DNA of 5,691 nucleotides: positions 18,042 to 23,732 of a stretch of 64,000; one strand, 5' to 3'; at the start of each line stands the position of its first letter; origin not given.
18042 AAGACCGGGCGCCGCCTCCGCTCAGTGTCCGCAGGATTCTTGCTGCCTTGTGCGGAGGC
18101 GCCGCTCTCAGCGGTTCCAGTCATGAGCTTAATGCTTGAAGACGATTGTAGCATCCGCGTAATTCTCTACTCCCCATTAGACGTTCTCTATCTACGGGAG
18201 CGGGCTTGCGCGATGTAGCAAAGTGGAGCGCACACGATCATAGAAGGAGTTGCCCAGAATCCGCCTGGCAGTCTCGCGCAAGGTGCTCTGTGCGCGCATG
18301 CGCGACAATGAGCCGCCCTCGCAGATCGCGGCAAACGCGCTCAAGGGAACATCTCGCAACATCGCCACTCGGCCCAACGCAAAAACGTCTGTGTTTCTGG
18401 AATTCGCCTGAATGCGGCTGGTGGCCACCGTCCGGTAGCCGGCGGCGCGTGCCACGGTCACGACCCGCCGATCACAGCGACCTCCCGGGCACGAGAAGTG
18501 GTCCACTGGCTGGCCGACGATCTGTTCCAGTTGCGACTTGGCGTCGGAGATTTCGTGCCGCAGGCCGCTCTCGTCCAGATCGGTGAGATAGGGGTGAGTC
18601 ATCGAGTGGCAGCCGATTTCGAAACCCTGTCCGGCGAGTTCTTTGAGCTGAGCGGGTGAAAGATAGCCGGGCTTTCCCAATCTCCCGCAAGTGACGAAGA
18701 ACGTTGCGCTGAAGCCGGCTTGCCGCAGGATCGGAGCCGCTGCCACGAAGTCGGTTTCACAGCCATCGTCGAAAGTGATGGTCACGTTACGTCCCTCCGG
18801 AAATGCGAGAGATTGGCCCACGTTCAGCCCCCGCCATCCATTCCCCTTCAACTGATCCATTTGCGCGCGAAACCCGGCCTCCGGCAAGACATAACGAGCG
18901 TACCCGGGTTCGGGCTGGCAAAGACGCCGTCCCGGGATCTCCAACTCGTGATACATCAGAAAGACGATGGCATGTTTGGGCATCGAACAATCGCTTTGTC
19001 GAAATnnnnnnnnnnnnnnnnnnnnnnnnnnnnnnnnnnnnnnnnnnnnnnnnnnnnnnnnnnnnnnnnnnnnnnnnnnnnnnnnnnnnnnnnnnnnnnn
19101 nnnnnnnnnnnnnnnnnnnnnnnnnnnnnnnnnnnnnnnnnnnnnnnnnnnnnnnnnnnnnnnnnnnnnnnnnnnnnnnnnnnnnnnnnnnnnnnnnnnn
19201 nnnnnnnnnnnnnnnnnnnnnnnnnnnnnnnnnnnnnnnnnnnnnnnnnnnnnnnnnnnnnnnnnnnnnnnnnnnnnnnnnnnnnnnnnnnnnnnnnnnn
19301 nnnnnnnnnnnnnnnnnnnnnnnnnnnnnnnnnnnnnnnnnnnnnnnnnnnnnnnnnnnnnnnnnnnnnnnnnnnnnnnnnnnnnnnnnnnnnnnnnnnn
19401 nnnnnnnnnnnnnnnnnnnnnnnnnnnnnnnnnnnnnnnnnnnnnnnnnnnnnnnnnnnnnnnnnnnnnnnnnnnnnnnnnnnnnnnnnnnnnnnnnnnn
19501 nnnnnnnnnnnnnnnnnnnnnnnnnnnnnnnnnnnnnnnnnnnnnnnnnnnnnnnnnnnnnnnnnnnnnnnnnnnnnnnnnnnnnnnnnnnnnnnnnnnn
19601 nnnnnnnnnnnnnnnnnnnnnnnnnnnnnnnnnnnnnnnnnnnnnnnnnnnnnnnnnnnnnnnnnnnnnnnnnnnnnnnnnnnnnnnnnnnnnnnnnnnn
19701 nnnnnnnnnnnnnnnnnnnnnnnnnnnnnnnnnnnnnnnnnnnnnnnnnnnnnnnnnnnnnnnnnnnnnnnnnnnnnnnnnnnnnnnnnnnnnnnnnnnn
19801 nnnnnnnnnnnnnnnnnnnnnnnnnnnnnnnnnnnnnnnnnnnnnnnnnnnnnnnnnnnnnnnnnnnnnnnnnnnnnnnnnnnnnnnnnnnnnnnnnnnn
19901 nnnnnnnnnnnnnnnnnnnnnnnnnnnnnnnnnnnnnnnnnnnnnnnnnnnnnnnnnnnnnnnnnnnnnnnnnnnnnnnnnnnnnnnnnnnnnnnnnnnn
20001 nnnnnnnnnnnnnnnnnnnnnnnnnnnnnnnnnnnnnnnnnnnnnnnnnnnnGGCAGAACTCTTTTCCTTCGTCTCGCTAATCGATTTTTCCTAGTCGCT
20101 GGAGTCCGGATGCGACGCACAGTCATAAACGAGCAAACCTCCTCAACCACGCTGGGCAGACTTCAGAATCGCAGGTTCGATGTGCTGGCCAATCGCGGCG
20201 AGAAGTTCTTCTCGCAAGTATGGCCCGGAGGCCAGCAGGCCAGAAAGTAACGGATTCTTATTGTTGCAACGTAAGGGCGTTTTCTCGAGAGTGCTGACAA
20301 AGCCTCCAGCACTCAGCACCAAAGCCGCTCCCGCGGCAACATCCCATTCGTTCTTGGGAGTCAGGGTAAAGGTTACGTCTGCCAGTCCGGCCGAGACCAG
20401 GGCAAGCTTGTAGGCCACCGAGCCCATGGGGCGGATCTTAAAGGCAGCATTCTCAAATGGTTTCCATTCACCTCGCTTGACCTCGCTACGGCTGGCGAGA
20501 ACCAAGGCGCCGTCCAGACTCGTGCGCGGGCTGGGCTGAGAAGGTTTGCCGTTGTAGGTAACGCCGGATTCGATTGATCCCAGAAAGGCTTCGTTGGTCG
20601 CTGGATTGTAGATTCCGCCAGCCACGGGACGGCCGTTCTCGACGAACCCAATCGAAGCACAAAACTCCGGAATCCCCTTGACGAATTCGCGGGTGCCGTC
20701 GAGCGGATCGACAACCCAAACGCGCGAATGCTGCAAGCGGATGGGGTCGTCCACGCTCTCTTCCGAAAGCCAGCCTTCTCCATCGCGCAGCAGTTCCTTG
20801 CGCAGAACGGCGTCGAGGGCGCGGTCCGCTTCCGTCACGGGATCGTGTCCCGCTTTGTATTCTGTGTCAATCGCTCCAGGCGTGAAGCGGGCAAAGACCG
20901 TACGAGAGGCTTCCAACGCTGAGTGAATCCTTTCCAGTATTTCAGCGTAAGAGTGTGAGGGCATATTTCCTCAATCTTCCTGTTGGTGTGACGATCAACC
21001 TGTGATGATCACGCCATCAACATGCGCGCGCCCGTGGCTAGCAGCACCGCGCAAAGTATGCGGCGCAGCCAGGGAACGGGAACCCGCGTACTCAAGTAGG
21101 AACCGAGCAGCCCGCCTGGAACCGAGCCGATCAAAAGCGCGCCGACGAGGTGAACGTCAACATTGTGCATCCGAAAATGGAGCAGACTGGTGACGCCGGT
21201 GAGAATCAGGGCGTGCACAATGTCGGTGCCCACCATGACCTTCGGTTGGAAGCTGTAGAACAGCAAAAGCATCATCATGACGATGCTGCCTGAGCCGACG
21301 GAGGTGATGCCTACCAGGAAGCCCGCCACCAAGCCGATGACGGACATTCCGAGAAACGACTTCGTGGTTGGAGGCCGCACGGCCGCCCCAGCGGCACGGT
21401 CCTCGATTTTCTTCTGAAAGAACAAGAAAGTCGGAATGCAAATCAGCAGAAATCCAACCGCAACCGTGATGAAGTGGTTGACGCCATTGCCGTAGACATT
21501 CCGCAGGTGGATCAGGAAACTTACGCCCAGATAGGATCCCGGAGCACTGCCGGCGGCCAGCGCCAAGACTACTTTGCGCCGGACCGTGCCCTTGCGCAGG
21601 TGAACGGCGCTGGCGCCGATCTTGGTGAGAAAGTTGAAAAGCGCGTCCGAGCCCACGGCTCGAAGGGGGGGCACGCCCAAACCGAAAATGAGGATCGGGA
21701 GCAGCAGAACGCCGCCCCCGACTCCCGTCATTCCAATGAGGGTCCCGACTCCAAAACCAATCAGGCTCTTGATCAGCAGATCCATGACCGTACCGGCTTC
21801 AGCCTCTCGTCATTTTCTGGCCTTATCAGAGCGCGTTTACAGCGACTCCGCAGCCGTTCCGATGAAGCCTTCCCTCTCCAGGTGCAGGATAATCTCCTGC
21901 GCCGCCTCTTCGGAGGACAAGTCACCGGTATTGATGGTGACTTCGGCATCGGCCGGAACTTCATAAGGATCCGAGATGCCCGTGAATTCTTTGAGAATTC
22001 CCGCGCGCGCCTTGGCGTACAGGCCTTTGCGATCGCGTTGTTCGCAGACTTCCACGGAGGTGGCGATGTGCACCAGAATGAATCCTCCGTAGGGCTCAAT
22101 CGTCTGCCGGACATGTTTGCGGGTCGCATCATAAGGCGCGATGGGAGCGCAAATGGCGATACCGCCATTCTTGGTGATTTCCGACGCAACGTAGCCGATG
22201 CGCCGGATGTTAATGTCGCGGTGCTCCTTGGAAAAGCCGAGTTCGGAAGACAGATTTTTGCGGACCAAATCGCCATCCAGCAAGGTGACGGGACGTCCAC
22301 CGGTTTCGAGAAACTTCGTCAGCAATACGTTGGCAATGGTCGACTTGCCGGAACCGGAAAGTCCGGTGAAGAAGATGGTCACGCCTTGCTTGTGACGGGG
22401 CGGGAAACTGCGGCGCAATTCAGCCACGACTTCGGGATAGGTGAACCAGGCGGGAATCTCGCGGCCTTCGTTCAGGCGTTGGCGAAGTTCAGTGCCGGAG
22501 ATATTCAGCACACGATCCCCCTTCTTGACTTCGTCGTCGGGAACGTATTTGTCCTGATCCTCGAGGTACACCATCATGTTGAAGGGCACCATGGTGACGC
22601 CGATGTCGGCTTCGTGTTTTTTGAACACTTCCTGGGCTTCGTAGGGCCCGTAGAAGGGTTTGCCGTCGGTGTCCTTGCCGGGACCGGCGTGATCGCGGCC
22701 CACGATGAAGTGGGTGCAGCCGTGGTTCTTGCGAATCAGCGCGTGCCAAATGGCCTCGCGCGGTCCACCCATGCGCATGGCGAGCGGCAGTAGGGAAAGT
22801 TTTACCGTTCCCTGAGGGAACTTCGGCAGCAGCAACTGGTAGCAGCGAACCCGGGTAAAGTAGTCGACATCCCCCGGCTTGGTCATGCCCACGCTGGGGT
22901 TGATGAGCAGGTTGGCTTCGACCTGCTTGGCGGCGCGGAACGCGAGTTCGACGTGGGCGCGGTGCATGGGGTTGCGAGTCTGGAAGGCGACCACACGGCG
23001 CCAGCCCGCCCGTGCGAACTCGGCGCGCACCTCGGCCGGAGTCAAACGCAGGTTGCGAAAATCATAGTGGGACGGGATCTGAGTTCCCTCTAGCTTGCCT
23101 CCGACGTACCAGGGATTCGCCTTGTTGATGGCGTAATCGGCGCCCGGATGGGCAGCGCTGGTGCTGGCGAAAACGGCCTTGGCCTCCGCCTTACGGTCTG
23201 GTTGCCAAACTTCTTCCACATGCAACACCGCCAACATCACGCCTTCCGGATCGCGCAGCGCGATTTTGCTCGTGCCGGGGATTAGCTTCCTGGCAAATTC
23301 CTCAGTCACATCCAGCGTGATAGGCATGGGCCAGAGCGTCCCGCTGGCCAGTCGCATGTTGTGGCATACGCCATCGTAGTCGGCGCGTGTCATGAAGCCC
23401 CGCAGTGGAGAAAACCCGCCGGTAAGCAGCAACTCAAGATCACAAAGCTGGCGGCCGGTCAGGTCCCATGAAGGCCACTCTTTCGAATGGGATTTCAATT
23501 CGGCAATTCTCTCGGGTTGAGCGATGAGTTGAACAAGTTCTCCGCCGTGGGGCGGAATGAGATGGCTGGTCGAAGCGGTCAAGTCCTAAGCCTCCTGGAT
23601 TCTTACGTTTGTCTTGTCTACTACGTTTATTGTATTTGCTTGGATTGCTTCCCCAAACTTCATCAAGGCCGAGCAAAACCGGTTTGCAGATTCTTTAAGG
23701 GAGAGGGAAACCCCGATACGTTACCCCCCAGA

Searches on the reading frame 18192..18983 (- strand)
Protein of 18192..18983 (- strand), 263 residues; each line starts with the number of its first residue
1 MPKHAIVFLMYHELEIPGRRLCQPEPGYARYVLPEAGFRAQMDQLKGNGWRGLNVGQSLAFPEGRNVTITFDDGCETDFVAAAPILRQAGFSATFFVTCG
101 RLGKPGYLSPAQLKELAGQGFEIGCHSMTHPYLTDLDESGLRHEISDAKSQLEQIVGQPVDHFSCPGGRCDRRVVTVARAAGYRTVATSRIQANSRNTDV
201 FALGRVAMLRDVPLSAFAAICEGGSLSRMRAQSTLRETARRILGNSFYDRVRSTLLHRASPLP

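Call 3: search_protein_families(library=pfam, proteins=[window:18192-18983:-], max_evalue=0.01)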
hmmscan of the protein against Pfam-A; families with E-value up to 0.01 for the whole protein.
window:18192-18983:- (263 aa): 1 family
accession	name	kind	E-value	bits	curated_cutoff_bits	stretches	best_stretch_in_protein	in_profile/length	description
PF01522.26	Polysacc_deac_1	-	5.4e-28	97.9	23.1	1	64-186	6-124/124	Polysaccharide deacetylase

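Call 4: search_protein_families(library=ncbifam, proteins=[window:18192-18983:-], max_evalue=0.01)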
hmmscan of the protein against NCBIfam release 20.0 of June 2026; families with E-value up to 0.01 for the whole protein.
window:18192-18983:- (263 aa): 12 families
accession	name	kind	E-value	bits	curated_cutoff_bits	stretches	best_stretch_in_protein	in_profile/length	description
TIGR02764.1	spore_ybaN_pdaB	equivalog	6.6e-18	65.2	237.4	1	64-189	5-127/191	polysaccharide deacetylase family sporulation protein PdaB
TIGR04243.1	nodulat_NodB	equivalog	4.6e-15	55.6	240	1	65-188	2-123/197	chitooligosaccharide deacetylase NodB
TIGR02884.1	spore_pdaA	equivalog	5.5e-12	45.9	298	1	65-189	37-159/224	delta-lactam-biosynthetic de-N-acetylase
TIGR02873.1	spore_ylxY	hypoth_equivalog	9.1e-09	34.9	391.5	1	84-188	105-205/268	probable sporulation protein, polysaccharide deacetylase family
NF045820.1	PgAcgDacpgdA_Strep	equivalog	2e-08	33.5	800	1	66-163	269-363/463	peptidoglycan-N-acetylglucosamine deacetylase PgdA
NF045821.1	PgAcgDacpgdA1_Bac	equivalog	6.4e-08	31.8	400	1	66-175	89-195/282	peptidoglycan-N-acetylglucosamine deacetylase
NF050820.1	PolSacchBiosHfsH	equivalog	7e-08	32.4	400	1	65-174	34-147/249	oligosaccharide deacetylase HfsH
TIGR03006.1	pepcterm_polyde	equivalog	1.8e-07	30.6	276.2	1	85-166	42-119/272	XrtA system polysaccharide deacetylase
TIGR03933.1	PIA_icaB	equivalog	1.4e-05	24.7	248.35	1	60-211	68-232/245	intercellular adhesin biosynthesis polysaccharide N-deacetylase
NF045822.1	PgAcgDacpgdA2_Bac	equivalog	1.5e-05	24.4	400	1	68-166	73-167/274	peptidoglycan-N-acetylglucosamine deacetylase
NF011923.2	PRK15394.1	equivalog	5e-05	22.7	382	1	112-190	92-174/294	4-deoxy-4-formamido-L-arabinose-phosphoundecaprenol deformylase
TIGR03938.2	deacetyl_PgaB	equivalog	0.00032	19.1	321.9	0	8-95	5-94/621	poly-beta-1,6-N-acetyl-D-glucosamine N-deacetylase PgaB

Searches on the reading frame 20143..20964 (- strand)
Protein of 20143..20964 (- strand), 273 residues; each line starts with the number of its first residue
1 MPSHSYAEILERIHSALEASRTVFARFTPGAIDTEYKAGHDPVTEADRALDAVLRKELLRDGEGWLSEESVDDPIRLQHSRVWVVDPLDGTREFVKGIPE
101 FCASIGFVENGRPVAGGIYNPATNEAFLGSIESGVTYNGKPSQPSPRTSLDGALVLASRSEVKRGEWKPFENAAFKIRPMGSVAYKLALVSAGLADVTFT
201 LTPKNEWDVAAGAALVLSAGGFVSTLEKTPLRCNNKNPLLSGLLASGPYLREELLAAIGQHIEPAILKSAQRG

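Call 8: search_protein_families(library=pfam, proteins=[window:20143-20964:-], max_evalue=0.001)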
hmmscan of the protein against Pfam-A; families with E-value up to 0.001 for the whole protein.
window:20143-20964:- (273 aa): 1 family
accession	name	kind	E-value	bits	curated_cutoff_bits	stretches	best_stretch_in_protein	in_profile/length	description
PF00459.30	Inositol_P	-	1.4e-46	159.6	27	1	15-261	12-269/271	Inositol monophosphatase family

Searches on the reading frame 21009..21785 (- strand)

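Call 8: search_protein_families(library=pfam, proteins=[window:21009-21785:-], max_evalue=0.001)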
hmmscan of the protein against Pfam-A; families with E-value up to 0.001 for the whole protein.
window:21009-21785:- (258 aa): 1 family
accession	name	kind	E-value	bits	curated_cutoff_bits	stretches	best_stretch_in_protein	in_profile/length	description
PF01925.25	TauE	-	9.3e-46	156.8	32.6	1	8-255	3-237/237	Sulfite exporter TauE/SafE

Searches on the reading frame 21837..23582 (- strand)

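Call 8: search_protein_families(library=pfam, proteins=[window:21837-23582:-], max_evalue=0.001)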
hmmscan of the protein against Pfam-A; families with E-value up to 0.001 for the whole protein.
window:21837-23582:- (581 aa): 4 families
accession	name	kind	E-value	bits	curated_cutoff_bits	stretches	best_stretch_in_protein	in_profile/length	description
PF01747.23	ATP-sulfurylase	-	6e-88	294.2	24.3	1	177-391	2-211/212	ATP-sulfurylase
PF01583.26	APS_kinase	-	3.1e-57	193.3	21.1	1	399-550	1-151/152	Adenylylsulphate kinase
PF14306.12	PUA_2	-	2.9e-52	176.9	27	1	9-166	1-156/159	PUA-like domain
PF13671.12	AAA_33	-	0.00066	20.4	27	0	403-519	2-117/143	AAA domain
